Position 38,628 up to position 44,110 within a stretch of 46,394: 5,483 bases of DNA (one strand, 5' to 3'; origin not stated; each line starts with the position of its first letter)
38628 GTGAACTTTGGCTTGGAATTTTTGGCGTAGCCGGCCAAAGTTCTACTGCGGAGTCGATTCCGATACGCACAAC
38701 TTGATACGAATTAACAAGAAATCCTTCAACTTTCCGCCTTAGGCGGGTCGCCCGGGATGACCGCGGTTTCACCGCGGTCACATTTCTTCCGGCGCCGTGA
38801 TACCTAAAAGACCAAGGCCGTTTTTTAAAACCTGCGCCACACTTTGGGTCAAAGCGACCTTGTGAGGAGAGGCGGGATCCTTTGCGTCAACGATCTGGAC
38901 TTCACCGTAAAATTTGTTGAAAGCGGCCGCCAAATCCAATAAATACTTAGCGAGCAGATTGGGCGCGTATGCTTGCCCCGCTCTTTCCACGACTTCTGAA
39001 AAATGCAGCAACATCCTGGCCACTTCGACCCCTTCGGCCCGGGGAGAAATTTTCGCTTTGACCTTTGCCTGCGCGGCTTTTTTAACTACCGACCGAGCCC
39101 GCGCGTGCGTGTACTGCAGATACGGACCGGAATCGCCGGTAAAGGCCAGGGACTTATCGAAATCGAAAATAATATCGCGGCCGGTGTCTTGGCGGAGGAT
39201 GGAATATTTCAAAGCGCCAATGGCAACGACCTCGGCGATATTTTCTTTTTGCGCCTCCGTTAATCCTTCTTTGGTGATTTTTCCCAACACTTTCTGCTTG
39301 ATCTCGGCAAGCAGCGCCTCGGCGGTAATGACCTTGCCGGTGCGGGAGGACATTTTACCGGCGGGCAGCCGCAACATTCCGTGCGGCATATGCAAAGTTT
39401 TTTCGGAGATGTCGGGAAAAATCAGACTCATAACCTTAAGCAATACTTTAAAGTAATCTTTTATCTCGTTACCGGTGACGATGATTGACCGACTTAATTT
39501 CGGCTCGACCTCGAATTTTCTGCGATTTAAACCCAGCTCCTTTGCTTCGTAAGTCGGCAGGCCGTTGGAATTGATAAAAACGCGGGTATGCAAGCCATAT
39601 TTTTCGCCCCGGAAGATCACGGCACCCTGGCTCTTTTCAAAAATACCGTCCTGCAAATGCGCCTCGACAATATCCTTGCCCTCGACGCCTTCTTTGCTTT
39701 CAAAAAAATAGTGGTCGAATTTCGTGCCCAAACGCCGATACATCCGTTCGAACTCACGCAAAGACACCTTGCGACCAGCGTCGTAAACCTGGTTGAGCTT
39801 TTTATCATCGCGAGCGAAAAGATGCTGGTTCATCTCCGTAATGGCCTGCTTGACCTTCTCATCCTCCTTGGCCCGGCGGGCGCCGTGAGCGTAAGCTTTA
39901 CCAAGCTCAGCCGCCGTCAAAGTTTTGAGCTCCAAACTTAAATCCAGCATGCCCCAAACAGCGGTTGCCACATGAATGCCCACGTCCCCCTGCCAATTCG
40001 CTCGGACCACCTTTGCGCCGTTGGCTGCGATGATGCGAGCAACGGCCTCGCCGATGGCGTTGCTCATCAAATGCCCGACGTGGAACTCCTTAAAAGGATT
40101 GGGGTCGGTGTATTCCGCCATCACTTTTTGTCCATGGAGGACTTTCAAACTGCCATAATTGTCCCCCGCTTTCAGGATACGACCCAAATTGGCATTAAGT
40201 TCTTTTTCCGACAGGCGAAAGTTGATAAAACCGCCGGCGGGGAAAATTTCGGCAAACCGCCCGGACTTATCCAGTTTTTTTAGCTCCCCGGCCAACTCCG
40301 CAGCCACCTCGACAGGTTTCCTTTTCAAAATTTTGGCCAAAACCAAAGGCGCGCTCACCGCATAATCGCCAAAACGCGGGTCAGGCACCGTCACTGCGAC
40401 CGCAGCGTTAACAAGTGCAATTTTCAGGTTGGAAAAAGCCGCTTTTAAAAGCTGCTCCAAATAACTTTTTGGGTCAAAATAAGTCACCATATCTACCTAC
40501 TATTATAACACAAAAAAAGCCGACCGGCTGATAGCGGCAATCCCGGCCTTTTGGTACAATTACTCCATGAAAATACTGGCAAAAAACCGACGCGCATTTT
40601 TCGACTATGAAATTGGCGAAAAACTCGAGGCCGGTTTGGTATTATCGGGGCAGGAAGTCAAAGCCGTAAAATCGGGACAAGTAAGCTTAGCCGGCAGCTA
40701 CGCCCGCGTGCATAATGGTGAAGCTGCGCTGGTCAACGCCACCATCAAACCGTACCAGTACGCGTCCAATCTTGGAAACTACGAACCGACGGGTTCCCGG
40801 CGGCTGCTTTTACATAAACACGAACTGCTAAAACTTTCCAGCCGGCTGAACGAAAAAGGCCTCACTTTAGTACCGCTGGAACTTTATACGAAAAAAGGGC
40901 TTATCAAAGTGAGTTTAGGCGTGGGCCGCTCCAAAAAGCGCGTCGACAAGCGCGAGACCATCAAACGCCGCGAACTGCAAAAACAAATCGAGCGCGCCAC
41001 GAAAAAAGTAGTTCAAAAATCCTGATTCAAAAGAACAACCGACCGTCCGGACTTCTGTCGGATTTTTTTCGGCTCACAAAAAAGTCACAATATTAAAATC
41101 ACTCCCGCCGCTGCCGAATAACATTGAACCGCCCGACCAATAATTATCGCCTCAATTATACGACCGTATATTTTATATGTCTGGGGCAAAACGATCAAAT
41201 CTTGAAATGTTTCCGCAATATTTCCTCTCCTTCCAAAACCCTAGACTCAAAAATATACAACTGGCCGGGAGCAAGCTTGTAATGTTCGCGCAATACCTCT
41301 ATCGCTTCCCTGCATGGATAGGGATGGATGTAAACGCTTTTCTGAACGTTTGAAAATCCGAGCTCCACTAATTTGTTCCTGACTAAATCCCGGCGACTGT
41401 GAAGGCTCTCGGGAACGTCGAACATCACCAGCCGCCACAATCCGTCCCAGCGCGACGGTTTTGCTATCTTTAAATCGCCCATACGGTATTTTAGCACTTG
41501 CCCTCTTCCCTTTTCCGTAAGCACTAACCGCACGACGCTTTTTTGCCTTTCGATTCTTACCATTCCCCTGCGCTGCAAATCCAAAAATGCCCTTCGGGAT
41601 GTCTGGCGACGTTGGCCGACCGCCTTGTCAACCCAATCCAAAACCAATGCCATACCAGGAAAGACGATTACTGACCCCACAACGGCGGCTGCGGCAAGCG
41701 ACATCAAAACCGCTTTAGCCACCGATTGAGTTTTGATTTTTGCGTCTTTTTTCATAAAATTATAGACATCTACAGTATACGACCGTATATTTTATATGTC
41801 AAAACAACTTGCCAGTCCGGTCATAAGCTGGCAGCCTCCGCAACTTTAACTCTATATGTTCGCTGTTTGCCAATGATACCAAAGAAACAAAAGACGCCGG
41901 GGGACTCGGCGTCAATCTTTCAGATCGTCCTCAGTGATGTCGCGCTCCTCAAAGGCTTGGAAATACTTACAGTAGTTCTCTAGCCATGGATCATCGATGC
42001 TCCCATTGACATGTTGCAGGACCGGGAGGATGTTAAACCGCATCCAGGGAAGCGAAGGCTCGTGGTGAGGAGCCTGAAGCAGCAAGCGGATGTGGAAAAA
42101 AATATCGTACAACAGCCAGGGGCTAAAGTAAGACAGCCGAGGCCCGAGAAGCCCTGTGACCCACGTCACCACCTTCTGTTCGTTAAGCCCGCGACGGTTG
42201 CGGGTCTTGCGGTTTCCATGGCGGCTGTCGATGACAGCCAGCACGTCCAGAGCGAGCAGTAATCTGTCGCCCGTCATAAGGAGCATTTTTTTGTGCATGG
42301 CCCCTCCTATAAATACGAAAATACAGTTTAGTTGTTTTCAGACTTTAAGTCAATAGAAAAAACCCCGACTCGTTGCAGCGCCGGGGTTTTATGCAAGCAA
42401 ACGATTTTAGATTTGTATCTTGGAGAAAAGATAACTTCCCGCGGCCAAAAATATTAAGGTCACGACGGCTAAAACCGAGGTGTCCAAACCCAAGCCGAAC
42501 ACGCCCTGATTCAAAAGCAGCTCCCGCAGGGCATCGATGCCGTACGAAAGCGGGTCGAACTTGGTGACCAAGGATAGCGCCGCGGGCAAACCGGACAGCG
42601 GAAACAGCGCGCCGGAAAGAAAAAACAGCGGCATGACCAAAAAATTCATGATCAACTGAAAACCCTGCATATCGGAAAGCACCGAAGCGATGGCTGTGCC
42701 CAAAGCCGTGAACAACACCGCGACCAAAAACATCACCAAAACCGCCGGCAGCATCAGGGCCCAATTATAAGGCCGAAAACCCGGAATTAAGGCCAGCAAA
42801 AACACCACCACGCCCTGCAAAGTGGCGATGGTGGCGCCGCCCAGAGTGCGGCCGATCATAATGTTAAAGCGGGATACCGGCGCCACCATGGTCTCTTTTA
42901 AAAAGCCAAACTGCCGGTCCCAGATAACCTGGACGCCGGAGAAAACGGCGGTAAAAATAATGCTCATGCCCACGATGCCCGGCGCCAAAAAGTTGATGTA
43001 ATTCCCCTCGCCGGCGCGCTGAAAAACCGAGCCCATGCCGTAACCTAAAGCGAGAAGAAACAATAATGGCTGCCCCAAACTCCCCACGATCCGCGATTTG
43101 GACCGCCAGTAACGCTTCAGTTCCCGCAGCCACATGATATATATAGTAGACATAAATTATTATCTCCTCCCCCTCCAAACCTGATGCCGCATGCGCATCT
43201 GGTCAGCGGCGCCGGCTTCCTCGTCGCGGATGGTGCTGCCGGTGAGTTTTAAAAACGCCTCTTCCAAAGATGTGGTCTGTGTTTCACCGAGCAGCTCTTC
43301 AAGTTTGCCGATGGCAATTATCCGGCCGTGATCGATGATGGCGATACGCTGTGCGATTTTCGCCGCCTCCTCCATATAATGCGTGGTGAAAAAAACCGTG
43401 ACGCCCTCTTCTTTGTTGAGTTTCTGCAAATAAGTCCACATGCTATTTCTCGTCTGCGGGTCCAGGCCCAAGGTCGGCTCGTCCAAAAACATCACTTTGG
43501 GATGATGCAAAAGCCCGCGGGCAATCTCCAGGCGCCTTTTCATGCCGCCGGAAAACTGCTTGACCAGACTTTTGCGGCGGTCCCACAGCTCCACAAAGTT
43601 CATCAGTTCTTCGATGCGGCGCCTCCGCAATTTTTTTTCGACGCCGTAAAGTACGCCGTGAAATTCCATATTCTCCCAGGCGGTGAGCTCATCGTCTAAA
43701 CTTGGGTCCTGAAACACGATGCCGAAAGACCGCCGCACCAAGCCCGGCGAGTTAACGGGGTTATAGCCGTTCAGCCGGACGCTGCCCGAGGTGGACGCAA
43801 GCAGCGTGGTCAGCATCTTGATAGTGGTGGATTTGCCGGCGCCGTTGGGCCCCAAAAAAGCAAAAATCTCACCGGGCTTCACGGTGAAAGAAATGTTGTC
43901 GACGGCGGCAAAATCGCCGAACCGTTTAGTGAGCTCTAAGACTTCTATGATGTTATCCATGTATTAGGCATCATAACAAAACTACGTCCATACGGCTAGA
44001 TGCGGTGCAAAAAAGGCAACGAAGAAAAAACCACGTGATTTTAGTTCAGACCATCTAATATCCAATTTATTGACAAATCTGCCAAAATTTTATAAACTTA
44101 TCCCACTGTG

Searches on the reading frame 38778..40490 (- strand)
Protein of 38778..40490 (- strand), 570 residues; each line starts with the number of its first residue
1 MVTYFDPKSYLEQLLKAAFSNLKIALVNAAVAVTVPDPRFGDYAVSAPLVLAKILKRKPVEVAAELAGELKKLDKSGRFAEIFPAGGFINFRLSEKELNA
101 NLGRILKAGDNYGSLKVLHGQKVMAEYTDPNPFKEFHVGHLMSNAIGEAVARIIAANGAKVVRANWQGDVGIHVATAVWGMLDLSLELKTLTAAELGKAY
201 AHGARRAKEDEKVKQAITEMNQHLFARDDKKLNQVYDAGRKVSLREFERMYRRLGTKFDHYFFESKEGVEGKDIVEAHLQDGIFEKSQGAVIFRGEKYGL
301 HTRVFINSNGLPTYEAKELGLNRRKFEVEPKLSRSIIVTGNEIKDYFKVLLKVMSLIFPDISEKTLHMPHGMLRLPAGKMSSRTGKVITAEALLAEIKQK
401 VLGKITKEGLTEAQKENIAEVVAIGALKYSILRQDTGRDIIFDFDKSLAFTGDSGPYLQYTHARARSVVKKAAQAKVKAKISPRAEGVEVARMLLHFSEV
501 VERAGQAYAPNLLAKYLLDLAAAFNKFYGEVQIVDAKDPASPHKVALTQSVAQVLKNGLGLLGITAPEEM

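Call 12: search_protein_families(library=pfam, max_evalue=0.001, proteins=[window:38778-40490:-])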
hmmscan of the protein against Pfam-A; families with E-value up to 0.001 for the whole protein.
window:38778-40490:- (570 aa): 3 families
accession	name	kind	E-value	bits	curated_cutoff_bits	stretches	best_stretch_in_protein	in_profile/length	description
PF00750.26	tRNA-synt_1d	-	4.3e-31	108.6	23.3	1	105-444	5-349/349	tRNA synthetases class I (R), catalytic domain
PF05746.21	DALR_1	-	8.9e-29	100.4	22.3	1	458-570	1-117/117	DALR anticodon binding domain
PF03485.21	Arg_tRNA_synt_N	-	2e-14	54.4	21.5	1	11-93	3-85/85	Arginyl tRNA synthetase N terminal domain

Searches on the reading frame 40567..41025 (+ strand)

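Call 12: search_protein_families(library=pfam, max_evalue=0.001, proteins=[window:40567-41025:+])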
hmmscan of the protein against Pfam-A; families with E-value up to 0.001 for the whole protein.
window:40567-41025:+ (152 aa): 1 family
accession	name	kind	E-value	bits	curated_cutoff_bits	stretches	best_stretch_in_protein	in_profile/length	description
PF01668.23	SmpB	-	2e-50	170.9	27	1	5-146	2-142/143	SmpB protein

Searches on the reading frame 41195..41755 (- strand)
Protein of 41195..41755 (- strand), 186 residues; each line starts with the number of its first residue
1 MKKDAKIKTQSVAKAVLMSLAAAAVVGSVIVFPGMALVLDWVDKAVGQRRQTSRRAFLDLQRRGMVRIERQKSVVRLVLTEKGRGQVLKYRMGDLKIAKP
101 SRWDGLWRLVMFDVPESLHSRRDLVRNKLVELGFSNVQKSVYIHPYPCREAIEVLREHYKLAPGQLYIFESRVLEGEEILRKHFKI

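Call 12: search_protein_families(library=pfam, max_evalue=0.001, proteins=[window:41195-41755:-])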
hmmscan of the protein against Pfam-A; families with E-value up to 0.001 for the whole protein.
window:41195-41755:- (186 aa): 2 families
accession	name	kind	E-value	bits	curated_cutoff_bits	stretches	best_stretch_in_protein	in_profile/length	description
PF20803.2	PaaX_M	-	5.8e-21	74.8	24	1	101-176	2-76/83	PaaX protein central Cas2-like domain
PF09827.14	CRISPR_Cas2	-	4.5e-06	27.2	23.8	1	107-156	2-47/74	CRISPR associated protein Cas2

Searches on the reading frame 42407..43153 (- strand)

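Call 12: search_protein_families(library=pfam, max_evalue=0.001, proteins=[window:42407-43153:-])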
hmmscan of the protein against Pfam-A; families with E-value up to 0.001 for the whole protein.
window:42407-43153:- (248 aa): 2 families
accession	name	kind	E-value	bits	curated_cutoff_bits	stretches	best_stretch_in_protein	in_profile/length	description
PF01061.29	ABC2_membrane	-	3.2e-36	125.3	26.9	1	4-213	3-210/211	ABC-2 type transporter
PF12698.13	ABC2_membrane_3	-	7.8e-19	68.4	31.6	1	49-240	157-346/347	ABC-2 family transporter protein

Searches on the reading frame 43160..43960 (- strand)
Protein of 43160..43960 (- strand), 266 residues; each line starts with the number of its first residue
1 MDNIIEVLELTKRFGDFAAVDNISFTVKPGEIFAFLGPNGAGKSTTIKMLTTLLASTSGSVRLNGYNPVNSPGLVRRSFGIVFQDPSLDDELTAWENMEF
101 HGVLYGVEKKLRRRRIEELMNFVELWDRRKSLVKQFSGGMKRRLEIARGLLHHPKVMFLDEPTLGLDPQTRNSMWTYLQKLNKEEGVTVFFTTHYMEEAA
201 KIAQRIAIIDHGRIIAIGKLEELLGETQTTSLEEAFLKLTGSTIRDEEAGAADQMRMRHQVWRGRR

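Call 12: search_protein_families(library=pfam, max_evalue=0.001, proteins=[window:43160-43960:-])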
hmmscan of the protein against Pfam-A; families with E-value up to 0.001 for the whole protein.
window:43160-43960:- (266 aa): 6 families
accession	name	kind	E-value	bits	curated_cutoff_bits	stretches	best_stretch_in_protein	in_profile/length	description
PF00005.33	ABC_tran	-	2.5e-35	122.5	25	1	21-163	2-136/137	ABC transporter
PF13304.12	AAA_21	-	5.8e-10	40.2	27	1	119-194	221-298/304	AAA domain, putative AbiEii toxin, Type IV TA system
PF13175.12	AAA_15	-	3.3e-05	24.1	32.1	0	155-194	330-369/374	AAA ATPase domain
PF13555.12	AAA_29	-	0.0002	21.4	27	1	24-64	16-55/61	P-loop containing region of AAA domain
PF13476.12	AAA_23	-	0.00045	21.3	27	1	17-58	10-47/201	AAA domain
PF13514.12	AAA_27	-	0.00098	19.2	22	0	6-54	4-50/206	AAA domain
